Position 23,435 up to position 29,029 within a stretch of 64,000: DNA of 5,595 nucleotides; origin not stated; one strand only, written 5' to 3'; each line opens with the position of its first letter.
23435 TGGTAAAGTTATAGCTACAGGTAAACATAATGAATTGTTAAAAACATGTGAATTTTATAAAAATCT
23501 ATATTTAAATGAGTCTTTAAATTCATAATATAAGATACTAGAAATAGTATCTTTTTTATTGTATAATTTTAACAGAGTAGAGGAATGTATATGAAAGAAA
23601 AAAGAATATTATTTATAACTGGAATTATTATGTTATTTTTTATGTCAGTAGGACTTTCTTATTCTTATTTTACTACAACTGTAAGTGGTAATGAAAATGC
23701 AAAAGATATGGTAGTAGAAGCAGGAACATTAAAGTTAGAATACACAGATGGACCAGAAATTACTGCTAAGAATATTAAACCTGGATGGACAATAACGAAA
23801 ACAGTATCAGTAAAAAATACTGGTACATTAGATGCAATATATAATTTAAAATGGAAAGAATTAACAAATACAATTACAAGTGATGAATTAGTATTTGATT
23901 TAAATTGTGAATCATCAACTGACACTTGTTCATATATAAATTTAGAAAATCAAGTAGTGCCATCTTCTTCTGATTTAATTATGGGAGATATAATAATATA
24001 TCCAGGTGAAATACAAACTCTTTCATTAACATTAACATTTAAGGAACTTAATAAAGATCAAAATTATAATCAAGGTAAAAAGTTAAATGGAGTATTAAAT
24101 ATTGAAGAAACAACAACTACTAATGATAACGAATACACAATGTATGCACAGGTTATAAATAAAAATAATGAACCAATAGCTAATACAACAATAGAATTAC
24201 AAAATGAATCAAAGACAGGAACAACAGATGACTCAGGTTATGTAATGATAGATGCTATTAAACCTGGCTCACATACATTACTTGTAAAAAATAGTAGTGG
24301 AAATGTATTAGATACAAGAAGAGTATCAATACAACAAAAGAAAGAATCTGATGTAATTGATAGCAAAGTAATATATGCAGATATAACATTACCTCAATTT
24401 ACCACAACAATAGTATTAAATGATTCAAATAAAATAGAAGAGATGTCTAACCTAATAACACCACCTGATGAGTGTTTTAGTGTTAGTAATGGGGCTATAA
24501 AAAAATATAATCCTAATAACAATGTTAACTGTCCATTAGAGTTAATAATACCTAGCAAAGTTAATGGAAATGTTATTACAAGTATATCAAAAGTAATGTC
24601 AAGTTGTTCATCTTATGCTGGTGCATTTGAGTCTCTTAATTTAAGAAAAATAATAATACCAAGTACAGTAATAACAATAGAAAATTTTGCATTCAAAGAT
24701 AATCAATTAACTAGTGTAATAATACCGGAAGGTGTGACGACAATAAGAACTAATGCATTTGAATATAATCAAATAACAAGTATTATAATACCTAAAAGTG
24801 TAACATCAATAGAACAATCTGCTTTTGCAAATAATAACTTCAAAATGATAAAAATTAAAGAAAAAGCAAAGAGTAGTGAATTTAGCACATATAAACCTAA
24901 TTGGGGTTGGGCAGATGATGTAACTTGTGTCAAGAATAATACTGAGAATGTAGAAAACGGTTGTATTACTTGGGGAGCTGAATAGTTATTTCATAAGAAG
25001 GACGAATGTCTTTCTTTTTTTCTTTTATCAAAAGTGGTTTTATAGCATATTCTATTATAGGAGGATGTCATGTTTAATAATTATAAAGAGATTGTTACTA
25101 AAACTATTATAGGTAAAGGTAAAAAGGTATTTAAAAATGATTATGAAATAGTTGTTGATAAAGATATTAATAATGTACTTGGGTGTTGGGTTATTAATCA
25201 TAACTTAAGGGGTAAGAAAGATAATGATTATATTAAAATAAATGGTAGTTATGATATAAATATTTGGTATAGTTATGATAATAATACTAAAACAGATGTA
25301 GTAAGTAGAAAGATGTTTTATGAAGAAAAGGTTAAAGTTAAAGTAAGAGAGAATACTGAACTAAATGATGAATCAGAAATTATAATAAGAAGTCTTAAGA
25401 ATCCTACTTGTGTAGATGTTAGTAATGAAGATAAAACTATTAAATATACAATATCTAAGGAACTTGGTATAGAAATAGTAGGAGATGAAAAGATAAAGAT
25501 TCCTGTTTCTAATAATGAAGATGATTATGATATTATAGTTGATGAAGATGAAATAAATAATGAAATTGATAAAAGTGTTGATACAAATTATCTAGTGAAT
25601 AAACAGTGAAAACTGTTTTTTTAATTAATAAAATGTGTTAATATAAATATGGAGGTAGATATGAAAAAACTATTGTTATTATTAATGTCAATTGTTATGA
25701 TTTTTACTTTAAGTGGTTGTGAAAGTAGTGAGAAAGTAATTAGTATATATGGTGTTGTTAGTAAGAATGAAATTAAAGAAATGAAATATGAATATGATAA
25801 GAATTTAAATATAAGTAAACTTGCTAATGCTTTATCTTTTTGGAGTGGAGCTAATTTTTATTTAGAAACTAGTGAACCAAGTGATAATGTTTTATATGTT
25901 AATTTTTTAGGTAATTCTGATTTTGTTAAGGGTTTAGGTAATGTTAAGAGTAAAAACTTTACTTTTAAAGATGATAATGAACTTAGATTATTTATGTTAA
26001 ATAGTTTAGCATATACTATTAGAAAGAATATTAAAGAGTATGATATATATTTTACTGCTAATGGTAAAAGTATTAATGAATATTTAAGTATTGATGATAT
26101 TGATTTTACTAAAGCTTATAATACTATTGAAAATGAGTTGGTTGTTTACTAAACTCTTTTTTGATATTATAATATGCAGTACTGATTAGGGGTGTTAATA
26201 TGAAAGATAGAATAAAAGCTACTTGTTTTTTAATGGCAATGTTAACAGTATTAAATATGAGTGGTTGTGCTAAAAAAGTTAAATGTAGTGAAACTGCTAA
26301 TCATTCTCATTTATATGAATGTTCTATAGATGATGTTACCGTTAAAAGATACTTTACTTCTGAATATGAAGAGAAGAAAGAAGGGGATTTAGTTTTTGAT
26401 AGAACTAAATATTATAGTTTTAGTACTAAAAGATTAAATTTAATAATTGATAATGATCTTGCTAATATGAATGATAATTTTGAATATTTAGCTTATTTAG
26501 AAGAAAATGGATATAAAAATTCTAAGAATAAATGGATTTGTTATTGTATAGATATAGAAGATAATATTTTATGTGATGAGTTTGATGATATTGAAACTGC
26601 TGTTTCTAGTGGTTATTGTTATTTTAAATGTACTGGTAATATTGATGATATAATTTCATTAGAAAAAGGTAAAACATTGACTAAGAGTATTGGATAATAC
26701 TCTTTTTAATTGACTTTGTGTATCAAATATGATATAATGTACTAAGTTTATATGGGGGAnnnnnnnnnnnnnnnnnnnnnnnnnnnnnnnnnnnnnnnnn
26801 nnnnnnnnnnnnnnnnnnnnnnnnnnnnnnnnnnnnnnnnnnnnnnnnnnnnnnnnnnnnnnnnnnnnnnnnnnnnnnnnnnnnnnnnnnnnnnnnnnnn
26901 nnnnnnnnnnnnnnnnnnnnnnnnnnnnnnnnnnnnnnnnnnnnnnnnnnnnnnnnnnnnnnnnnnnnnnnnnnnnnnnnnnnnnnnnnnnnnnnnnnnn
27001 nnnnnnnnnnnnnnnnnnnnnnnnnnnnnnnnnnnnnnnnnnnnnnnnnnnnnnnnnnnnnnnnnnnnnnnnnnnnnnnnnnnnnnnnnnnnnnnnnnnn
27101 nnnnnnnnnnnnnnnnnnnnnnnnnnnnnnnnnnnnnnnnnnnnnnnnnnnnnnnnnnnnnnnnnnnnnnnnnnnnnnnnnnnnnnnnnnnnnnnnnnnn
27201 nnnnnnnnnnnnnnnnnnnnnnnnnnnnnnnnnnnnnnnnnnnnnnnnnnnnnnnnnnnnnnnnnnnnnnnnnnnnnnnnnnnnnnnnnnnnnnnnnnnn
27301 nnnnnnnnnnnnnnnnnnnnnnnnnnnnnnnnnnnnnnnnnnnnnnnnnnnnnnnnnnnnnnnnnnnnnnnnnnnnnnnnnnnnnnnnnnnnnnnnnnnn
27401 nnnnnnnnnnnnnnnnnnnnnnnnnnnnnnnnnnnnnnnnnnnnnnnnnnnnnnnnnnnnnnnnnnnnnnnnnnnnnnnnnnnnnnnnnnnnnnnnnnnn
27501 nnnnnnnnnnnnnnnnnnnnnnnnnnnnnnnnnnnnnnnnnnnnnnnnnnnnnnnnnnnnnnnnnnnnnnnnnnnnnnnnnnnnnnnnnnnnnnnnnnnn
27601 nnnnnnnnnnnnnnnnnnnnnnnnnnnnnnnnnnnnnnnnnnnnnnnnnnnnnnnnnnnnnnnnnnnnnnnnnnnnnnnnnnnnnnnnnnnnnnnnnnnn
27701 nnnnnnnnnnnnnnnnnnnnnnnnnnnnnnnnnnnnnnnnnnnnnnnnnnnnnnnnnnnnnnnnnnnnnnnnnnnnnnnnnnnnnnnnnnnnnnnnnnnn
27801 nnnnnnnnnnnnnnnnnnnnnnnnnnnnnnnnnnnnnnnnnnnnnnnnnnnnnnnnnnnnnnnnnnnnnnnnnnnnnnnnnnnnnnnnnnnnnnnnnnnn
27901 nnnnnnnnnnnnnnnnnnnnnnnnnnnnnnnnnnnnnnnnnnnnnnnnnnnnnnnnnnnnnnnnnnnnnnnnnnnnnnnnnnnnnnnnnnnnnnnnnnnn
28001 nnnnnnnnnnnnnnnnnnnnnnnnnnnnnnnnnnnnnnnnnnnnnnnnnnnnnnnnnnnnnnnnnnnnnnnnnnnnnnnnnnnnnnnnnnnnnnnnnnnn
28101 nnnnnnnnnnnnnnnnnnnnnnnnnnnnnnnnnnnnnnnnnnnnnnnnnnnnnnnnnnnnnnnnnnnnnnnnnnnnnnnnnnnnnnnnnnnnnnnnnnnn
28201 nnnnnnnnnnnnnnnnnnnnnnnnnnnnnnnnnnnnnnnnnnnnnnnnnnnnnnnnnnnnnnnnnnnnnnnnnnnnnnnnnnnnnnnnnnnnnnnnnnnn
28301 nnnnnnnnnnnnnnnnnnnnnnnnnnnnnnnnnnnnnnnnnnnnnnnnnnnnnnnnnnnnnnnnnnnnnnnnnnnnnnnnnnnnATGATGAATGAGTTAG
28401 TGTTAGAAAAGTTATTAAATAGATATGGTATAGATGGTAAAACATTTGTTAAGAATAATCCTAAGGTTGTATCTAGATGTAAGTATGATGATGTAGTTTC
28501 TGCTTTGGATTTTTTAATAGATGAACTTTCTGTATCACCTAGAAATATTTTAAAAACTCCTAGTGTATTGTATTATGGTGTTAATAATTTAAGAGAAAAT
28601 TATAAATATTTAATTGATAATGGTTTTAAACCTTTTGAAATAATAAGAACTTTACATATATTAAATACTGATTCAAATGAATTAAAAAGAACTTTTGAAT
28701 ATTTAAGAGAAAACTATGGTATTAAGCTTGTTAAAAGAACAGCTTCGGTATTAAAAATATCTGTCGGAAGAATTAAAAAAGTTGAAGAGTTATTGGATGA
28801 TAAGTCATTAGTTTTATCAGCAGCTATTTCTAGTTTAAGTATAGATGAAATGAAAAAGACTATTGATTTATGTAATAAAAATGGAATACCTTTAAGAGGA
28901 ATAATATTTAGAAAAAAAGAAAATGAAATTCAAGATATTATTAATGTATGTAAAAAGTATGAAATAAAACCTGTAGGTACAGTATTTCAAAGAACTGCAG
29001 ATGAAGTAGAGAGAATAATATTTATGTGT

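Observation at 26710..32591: Self-contained operon coupling a J-domain protein to two 26-residue tandem-repeat (mTERF-like?) solenoid paralogs and a small acidic protein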

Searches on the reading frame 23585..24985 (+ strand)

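Call 3: search_protein_families(library=pfam, proteins=[window:23585-24985:+], max_evalue=1)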
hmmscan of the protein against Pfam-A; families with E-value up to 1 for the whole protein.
window:23585-24985:+ (466 aa): 7 families
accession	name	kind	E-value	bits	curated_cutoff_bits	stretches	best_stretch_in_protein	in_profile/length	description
PF13306.12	LRR_5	-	1.6e-18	67.3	27.7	1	346-430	6-92/127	BspA type Leucine rich repeat region (6 copies)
PF13620.12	CarboxypepD_reg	-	3.6e-07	30.9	32.3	1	189-256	5-76/82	Carboxypeptidase regulatory-like domain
PF12389.13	Peptidase_M73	-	4.4e-07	30.4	22.5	1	22-84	21-78/196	Camelysin metallo-endopeptidase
PF13715.12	CarbopepD_reg_2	-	0.00032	21.1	32.2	1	189-257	4-72/88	CarboxypepD_reg-like domain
PF17210.9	SdrD_B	-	0.00049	20.7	29.7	1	192-271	18-101/112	SdrD B-like domain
PF17802.7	SpaA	-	0.019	15.6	23.1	1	193-253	11-80/91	Prealbumin-like fold domain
PF05725.18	FNIP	-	0.13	12.8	21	1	374-410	4-40/44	FNIP Repeat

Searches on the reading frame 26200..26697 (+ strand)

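Call 3: search_protein_families(library=pfam, proteins=[window:26200-26697:+], max_evalue=1)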
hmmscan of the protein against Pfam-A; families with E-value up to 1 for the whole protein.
window:26200-26697:+ (165 aa): 2 families
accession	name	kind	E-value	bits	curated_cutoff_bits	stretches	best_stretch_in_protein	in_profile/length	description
PF19176.5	DUF5858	-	0.12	12.6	27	1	78-99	18-39/61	Family of unknown function (DUF5858)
PF20404.3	DUF6694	-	0.16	12.8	24.3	1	11-91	3-74/102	Family of unknown function (DUF6694)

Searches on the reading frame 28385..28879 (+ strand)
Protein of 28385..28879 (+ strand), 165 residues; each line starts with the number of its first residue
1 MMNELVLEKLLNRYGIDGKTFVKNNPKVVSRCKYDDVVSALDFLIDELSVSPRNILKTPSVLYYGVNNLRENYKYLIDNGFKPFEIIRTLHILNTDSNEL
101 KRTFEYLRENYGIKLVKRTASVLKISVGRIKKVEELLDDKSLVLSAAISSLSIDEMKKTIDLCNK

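Call 91: search_protein_families(library=pfam, proteins=[window:28385-28879:+], max_evalue=1)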
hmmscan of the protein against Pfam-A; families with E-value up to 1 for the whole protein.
seq(165 aa): 2 families
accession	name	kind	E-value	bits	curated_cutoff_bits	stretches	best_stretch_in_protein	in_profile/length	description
PF02536.19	mTERF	-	0.0028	17.1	23.1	1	20-81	235-296/314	mTERF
PF14553.12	YqbF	-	0.21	11.9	27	0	71-81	24-34/43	YqbF, hypothetical protein domain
